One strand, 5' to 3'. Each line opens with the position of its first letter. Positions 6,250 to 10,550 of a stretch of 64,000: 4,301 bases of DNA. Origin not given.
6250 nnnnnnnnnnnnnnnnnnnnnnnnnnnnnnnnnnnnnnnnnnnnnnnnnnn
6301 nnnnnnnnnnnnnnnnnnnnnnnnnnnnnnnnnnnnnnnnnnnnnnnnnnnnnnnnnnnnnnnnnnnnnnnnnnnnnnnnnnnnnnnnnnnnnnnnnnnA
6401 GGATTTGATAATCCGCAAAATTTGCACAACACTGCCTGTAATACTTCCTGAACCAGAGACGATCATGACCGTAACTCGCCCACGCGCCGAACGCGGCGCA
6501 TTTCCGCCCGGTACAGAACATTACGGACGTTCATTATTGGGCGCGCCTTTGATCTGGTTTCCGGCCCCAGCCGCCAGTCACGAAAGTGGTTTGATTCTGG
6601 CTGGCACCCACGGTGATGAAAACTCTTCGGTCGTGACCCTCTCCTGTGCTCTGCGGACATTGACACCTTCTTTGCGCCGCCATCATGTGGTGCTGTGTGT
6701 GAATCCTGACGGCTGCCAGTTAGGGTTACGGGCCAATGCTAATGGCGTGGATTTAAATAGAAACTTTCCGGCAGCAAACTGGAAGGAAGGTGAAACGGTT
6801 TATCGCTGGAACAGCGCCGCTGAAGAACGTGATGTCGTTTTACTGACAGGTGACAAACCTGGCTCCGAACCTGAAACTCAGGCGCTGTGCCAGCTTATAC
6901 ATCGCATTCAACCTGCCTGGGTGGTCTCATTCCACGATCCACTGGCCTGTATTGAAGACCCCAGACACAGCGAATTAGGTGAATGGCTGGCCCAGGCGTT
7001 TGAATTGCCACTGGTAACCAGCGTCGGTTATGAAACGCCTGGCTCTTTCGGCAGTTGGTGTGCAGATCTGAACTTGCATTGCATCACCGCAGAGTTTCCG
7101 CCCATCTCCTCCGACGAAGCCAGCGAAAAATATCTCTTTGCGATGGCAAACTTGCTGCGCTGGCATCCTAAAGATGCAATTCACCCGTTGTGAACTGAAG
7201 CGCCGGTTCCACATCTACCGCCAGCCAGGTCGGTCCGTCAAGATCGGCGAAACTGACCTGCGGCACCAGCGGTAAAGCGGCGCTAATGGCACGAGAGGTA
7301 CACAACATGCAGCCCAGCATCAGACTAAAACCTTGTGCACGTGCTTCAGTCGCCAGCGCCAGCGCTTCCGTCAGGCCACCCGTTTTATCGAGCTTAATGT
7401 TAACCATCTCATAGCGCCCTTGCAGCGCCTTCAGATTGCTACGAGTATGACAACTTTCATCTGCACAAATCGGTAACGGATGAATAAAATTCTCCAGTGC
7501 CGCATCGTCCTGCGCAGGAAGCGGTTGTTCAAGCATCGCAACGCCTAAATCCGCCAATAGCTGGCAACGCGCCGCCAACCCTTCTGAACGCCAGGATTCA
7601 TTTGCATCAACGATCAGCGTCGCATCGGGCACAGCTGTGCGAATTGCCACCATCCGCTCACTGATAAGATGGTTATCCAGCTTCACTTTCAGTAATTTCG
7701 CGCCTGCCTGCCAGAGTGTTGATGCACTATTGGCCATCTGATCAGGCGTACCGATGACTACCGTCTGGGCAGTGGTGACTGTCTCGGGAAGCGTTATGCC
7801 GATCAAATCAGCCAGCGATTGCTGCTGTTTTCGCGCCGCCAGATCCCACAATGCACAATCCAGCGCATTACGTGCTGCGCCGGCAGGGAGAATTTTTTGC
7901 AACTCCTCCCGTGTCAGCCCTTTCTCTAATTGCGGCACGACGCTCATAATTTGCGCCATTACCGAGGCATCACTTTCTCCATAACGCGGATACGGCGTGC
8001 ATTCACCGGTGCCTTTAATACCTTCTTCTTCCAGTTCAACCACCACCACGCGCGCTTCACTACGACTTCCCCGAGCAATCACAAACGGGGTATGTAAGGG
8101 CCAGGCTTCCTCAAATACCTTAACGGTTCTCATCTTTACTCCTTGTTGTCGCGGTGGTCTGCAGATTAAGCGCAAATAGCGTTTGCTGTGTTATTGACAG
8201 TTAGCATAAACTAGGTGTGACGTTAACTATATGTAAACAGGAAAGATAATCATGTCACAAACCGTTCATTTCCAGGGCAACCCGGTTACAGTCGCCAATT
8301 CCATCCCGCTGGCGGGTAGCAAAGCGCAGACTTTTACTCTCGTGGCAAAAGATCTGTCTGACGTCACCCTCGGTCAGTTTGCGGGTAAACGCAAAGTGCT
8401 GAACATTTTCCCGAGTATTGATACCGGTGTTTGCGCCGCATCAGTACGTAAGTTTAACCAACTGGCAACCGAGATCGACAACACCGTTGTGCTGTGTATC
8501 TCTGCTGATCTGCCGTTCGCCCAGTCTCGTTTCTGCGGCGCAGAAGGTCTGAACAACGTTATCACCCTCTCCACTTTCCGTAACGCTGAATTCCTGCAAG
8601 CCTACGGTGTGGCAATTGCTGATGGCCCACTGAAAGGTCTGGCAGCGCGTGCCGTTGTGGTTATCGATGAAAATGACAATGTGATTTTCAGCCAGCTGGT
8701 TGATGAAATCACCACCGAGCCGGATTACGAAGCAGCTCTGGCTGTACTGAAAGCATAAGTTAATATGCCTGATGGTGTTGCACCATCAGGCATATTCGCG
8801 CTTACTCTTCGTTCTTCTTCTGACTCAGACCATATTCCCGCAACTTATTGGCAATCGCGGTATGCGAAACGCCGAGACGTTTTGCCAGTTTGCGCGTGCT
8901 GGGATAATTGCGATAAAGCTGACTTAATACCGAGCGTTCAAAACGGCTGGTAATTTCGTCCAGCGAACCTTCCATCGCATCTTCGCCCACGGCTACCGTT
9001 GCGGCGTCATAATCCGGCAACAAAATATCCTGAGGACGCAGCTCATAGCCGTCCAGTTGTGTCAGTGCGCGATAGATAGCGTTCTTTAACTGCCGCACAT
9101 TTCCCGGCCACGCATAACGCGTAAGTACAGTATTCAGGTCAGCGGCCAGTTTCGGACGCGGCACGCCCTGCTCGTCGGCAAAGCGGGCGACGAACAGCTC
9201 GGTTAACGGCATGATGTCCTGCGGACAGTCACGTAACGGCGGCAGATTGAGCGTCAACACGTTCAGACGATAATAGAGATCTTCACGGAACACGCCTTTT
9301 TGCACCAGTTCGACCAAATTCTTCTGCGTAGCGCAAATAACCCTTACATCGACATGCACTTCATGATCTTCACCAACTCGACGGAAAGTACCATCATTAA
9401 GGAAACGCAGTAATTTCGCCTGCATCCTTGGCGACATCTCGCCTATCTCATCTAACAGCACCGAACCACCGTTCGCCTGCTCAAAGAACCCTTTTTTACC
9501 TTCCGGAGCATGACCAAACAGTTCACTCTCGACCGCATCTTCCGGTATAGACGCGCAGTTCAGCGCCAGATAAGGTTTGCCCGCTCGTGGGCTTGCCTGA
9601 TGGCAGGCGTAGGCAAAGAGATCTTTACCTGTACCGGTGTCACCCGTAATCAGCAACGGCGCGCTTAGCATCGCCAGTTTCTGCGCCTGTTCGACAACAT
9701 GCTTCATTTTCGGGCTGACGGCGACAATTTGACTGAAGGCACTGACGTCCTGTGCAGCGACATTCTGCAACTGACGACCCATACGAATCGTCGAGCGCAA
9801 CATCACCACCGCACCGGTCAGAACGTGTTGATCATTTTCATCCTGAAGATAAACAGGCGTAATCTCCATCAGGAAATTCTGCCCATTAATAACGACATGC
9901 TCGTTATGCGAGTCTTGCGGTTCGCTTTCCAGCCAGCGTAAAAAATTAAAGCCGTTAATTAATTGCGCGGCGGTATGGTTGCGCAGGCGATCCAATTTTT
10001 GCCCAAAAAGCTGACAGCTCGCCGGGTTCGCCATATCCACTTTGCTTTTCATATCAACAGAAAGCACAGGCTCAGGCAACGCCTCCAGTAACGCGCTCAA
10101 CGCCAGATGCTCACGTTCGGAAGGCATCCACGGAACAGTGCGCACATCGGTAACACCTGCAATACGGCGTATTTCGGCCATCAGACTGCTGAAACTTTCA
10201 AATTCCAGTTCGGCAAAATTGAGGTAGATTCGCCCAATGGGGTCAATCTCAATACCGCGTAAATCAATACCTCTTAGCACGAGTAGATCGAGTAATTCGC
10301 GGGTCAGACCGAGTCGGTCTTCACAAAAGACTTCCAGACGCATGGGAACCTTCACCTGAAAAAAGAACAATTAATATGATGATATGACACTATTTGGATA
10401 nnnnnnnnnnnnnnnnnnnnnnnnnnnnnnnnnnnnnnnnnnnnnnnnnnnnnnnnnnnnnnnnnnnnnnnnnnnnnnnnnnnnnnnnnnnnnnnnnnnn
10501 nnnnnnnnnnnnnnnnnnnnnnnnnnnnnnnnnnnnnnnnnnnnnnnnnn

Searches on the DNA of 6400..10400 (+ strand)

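Call 79: search_dna_similar(query=window:6400-10400:+, collection=ecoli_genomes, mode=near, max_rows=5)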
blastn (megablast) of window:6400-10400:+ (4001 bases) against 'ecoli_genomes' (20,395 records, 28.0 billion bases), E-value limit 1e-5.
Records with a match: 5440; places in all: 5453; records where one place covers at least 80% of the query: 5410.
Genomes with a match: 5415 of 5426; with a place that covers at least 80% of the query: 5410. Places per genome that has any: lowest 1, median 1, highest 3. On chromosomes: 5415 places; on plasmids: 38.
Best place of each record, by identity: >=99% 3; 95-99% 5412; 90-95% 15; 80-90% 10.
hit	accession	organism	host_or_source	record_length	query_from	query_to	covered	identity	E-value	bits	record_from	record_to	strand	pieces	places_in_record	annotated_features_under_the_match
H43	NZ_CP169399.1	Escherichia coli strain MFDS1022581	Animal source foods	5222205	1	4001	100%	100.0%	0e+0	7389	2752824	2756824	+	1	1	tyrR: transcriptional regulator TyrR | ycjG: L-Ala-D/L-Glu epimerase | mpaA: murein tripeptide amidase MpaA | tpx: thiol peroxidase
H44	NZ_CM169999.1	Escherichia coli strain N96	Tibetan Pig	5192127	1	4001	100%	99.9%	0e+0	7372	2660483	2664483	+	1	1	tyrR: transcriptional regulator TyrR | ycjG: L-Ala-D/L-Glu epimerase | mpaA: murein tripeptide amidase MpaA | tpx: thiol peroxidase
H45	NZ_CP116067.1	Escherichia coli strain DETEC-S792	ICU staff rectal swab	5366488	1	4001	100%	98.4%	0e+0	7029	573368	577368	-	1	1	tyrR: transcriptional regulator TyrR | ycjG: L-Ala-D/L-Glu epimerase | mpaA: murein tripeptide amidase MpaA | tpx: thiol peroxidase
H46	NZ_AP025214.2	Escherichia coli strain 2017.09.02CC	Homo sapiens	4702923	1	4001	100%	98.3%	0e+0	7018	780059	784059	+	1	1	tyrR: transcriptional regulator TyrR | ycjG: L-Ala-D/L-Glu epimerase | mpaA: murein tripeptide amidase MpaA | tpx: thiol peroxidase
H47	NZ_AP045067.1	Escherichia coli strain JNE23-011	Homo sapiens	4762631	1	4001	100%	98.2%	0e+0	6985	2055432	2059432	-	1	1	tyrR: transcriptional regulator TyrR | ycjG: L-Ala-D/L-Glu epimerase | mpaA: murein tripeptide amidase MpaA | tpx: thiol peroxidase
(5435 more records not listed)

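Call 80: get_annotated_region(hit=H43, flank=7000)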
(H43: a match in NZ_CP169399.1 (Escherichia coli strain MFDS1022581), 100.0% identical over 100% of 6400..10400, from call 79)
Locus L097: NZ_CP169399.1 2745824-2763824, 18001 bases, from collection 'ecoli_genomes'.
description: Escherichia coli strain MFDS1022581 chromosome, complete genome
organism: Escherichia coli strain MFDS1022581 (NCBI taxid 562)
replicon: chromosome; assembly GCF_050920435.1
host: -; source: Animal source foods; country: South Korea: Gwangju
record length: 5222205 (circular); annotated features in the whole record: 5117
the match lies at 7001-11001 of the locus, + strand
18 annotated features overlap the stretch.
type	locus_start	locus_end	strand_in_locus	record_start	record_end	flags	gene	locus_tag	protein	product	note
CDS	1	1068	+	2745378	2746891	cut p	abgT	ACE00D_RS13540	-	p-aminobenzoyl-glutamate transporter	frameshifted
CDS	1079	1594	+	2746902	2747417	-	ogt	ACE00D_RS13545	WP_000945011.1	methylated-DNA--[protein]-cysteine S-methyltransferase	-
CDS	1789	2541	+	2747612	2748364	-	fnr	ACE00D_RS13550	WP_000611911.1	fumarate/nitrate reduction transcriptional regulator Fnr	-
CDS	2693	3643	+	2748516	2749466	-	uspE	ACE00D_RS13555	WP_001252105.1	universal stress protein UspE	-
CDS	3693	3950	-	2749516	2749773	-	ynaJ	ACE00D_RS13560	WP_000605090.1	DUF2534 family protein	-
CDS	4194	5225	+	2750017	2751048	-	ynaI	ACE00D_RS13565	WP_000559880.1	low conductance mechanosensitive channel YnaI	-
CDS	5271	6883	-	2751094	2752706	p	mppA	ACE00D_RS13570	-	murein tripeptide ABC transporter substrate-binding protein MppA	frameshifted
CDS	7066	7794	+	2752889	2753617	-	mpaA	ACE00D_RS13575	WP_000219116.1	murein tripeptide amidase MpaA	-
CDS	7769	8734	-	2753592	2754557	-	ycjG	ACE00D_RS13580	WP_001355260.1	L-Ala-D/L-Glu epimerase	-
CDS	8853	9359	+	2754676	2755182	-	tpx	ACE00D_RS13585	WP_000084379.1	thiol peroxidase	-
CDS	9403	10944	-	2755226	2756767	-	tyrR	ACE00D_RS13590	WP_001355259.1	transcriptional regulator TyrR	-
CDS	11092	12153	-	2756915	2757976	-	ycjF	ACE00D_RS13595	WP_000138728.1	YcjF family protein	-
CDS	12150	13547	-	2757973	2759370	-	ycjX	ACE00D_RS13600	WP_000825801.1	YcjX family protein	-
CDS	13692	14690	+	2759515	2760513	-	ycjW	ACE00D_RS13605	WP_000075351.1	LacI family DNA-binding transcriptional regulator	-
CDS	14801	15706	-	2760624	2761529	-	ompG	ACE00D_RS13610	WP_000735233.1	monomeric porin OmpG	-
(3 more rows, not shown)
